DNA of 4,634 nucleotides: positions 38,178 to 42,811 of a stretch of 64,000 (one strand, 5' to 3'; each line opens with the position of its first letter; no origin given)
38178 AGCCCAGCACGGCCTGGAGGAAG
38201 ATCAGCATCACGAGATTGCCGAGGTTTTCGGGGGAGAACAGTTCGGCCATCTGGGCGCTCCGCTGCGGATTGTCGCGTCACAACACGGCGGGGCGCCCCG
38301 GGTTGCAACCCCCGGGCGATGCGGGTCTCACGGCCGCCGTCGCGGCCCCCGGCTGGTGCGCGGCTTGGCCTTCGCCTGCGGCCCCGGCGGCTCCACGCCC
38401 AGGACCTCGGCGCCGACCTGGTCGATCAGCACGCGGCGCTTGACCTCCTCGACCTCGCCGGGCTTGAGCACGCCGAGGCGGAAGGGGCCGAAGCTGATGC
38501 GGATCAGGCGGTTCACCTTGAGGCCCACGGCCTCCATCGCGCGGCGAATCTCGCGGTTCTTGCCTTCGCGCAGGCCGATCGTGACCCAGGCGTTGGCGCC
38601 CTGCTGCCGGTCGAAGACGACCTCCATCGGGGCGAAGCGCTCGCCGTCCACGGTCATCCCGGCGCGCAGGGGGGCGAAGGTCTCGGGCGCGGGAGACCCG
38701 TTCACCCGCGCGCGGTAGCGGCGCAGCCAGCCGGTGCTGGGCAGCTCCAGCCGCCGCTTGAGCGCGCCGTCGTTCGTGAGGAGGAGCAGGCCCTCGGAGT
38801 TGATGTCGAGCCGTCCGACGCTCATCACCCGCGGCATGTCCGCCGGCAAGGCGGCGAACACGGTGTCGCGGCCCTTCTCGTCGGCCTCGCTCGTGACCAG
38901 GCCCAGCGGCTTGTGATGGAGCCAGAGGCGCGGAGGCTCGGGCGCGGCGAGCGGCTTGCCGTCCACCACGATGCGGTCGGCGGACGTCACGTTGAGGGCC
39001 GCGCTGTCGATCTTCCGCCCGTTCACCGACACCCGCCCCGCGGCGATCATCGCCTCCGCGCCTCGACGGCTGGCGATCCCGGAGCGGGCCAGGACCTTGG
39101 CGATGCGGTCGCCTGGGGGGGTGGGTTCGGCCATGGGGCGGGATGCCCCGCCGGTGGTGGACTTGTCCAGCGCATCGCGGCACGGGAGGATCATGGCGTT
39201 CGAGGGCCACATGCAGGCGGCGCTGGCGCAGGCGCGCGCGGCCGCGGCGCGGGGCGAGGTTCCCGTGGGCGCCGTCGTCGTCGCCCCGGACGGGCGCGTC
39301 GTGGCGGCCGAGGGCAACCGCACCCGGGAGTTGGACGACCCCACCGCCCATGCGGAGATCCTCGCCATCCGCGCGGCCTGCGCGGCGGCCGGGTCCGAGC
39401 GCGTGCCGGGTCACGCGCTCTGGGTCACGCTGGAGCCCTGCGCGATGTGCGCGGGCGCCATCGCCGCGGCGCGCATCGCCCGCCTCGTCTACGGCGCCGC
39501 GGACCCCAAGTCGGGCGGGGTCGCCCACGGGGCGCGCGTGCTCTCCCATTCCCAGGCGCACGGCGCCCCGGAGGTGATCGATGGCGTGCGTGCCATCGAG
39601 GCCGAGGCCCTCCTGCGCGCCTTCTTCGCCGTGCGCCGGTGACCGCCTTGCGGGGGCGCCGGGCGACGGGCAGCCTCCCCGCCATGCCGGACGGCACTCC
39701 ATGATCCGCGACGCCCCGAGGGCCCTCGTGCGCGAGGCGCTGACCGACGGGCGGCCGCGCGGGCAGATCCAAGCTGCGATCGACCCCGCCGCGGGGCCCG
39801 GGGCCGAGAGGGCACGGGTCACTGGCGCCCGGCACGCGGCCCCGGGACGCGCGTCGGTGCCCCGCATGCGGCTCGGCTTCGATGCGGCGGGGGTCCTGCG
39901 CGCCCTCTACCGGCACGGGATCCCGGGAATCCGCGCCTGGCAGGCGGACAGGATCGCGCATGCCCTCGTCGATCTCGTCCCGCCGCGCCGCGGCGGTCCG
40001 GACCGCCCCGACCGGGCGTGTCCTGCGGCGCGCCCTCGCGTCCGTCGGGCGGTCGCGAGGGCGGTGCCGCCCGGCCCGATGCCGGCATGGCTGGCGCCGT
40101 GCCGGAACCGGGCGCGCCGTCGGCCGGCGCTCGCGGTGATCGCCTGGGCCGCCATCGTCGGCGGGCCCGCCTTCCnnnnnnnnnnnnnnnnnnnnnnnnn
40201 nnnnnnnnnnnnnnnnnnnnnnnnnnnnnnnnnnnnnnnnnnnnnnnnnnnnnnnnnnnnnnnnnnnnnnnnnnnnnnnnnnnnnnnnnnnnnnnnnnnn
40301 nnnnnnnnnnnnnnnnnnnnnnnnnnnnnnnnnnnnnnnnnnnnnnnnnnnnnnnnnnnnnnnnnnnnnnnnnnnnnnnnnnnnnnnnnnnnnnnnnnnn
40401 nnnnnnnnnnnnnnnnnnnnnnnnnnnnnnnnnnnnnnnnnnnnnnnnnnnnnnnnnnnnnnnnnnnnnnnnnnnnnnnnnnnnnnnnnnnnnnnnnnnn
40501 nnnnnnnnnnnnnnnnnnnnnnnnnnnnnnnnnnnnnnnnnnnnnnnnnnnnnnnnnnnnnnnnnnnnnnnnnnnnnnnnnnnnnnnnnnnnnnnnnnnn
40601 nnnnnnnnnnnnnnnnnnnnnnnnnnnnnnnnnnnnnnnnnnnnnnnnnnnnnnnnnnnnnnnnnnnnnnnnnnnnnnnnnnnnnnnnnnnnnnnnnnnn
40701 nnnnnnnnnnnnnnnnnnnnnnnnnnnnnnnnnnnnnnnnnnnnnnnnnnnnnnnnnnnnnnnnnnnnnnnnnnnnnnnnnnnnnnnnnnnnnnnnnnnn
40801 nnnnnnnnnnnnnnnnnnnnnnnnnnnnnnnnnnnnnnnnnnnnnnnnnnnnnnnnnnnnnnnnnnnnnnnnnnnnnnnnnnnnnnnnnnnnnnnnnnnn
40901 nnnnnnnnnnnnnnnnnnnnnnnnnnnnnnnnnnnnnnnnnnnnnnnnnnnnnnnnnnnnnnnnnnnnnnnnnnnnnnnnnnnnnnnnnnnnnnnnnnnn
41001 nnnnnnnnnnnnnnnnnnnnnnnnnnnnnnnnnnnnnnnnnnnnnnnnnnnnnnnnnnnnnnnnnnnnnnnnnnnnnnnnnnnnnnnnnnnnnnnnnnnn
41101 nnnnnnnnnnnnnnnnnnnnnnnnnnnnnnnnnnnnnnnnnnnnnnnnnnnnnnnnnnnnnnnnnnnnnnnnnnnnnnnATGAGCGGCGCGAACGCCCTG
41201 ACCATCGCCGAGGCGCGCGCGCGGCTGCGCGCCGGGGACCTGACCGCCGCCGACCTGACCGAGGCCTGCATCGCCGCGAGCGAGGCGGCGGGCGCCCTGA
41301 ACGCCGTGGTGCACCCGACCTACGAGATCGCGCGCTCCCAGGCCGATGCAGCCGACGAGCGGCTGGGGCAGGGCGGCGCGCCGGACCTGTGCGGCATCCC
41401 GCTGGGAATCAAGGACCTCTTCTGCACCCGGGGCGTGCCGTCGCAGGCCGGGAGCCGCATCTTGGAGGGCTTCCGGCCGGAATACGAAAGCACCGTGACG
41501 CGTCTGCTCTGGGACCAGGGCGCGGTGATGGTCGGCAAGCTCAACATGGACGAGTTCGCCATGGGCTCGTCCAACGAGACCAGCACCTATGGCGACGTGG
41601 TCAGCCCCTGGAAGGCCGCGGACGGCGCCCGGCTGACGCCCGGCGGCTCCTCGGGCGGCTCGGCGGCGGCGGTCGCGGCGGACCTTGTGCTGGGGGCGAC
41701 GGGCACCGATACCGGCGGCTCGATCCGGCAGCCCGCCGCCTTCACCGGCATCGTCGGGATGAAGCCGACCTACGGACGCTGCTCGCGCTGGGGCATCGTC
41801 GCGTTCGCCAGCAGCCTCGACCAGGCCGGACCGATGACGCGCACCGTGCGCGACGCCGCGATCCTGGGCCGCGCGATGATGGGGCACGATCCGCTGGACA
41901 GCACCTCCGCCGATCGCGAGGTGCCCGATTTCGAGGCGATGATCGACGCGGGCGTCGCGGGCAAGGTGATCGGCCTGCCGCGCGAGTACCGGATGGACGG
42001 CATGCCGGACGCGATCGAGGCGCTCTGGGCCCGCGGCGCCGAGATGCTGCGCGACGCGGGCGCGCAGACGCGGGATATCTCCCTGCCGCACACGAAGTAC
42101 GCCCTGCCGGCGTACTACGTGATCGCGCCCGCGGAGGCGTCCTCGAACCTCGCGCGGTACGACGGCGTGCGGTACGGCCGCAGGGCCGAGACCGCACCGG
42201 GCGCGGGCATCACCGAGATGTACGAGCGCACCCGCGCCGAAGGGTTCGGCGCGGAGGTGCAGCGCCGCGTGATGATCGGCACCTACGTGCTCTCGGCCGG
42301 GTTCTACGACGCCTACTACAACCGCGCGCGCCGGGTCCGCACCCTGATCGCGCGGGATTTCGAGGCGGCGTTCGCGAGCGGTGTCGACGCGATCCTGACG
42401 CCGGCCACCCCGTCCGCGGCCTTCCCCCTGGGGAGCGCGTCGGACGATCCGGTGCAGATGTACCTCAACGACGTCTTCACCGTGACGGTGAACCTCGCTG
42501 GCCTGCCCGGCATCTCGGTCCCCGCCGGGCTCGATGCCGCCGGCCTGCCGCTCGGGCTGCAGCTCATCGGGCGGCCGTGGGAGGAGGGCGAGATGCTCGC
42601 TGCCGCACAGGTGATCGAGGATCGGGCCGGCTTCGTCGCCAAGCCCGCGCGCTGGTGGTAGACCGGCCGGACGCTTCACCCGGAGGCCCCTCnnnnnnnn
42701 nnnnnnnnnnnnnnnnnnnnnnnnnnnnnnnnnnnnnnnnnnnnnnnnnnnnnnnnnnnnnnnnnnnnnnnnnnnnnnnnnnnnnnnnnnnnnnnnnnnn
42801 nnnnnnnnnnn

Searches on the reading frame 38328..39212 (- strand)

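Call 57: search_protein_families(library=ncbifam, proteins=[window:38328-39212:-], max_evalue=0.00001)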
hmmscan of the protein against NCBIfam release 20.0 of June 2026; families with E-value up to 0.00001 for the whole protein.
window:38328-39212:- (294 aa): 6 families
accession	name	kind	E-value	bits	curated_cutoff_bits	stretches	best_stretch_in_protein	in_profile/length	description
NF007976.1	PRK10700.1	equivalog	1.3e-41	142.6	290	1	35-246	3-220/291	23S rRNA pseudouridine(2605) synthase RluB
TIGR00093.1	TIGR00093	subfamily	4.6e-39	133.8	109.3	1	100-258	1-160/161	pseudouridine synthase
NF008487.1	PRK11394.1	equivalog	1.9e-22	79.8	284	1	92-257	26-204/206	23S rRNA pseudouridine(2457) synthase RluE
NF008097.0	PRK10839.1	equivalog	5.5e-21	75.3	275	1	36-256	2-221/232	16S rRNA pseudouridine(516) synthase RsuA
NF007784.0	PRK10475.1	equivalog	8.2e-21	74.2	318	1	36-265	8-232/290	23S rRNA pseudouridine(2604) synthase RluF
TIGR00005.1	rluA_subfam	subfamily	3.2e-07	29.9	192.7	1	34-178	5-171/298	RluA family pseudouridine synthase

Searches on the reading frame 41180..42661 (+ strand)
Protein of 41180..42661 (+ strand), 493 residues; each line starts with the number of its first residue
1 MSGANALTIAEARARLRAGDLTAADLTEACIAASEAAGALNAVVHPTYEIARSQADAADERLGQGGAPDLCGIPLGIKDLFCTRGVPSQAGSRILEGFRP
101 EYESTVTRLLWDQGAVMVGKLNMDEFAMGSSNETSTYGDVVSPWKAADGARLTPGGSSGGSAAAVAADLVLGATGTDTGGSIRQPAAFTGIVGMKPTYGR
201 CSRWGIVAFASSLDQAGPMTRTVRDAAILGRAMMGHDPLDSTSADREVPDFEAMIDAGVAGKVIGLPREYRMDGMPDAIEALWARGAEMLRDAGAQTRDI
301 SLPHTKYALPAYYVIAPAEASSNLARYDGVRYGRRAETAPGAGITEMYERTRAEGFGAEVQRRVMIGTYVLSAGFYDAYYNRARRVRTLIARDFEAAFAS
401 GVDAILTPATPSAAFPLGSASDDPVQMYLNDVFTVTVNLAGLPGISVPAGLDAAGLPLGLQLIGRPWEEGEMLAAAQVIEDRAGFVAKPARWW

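Call 57: search_protein_families(library=ncbifam, proteins=[window:41180-42661:+], max_evalue=0.00001)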
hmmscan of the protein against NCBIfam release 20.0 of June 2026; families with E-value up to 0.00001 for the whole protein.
window:41180-42661:+ (493 aa): 26 families (the best 25 are shown)
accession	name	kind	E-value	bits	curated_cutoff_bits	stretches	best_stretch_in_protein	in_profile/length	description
TIGR00132.1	gatA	equivalog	1.4e-154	515.4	481.1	1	17-482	6-463/466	Asp-tRNA(Asn)/Glu-tRNA(Gln) amidotransferase subunit GatA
NF005688.0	PRK07488.1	equivalog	1.3e-84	284.8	532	1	5-489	9-472/474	indoleacetamide hydrolase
NF005565.0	PRK07235.1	subfamily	8.8e-76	255.6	545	1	68-483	86-501/506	amidase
NF006631.0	PRK09201.1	equivalog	1.2e-75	255.1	461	2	5-323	5-318/466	AtzE family amidohydrolase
TIGR02715.1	amido_AtzE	subfamily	8.2e-73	245.9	425.75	2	9-322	2-310/452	AtzE family amidohydrolase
NF005517.0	PRK07139.1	equivalog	4.5e-71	239.9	546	1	76-481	43-431/439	amidase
NF004815.0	PRK06169.1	equivalog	1.2e-68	231.8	506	2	5-326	8-326/471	amidase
NF006006.0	PRK08137.1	equivalog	7.2e-62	209.9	534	1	7-484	34-512/529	amidase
NF005460.0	PRK07056.1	subfamily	3.9e-57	194.2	447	1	7-306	8-298/457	amidase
NF005687.0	PRK07487.1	subfamily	1.1e-56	192.6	428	1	9-488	10-461/468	amidase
NF005450.0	PRK07042.1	equivalog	2.7e-56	191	458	2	5-302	5-296/464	amidase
NF004766.0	PRK06102.1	equivalog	4.9e-56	190.7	559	1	6-298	7-286/455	amidase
NF006043.0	PRK08186.1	subfamily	1.5e-54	185.5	487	2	5-302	5-293/600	allophanate hydrolase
NF004717.0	PRK06061.1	equivalog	3.9e-54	184.1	498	2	6-243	16-249/483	amidase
NF004816.0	PRK06170.1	equivalog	1e-53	182.7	503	1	7-490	12-489/493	amidase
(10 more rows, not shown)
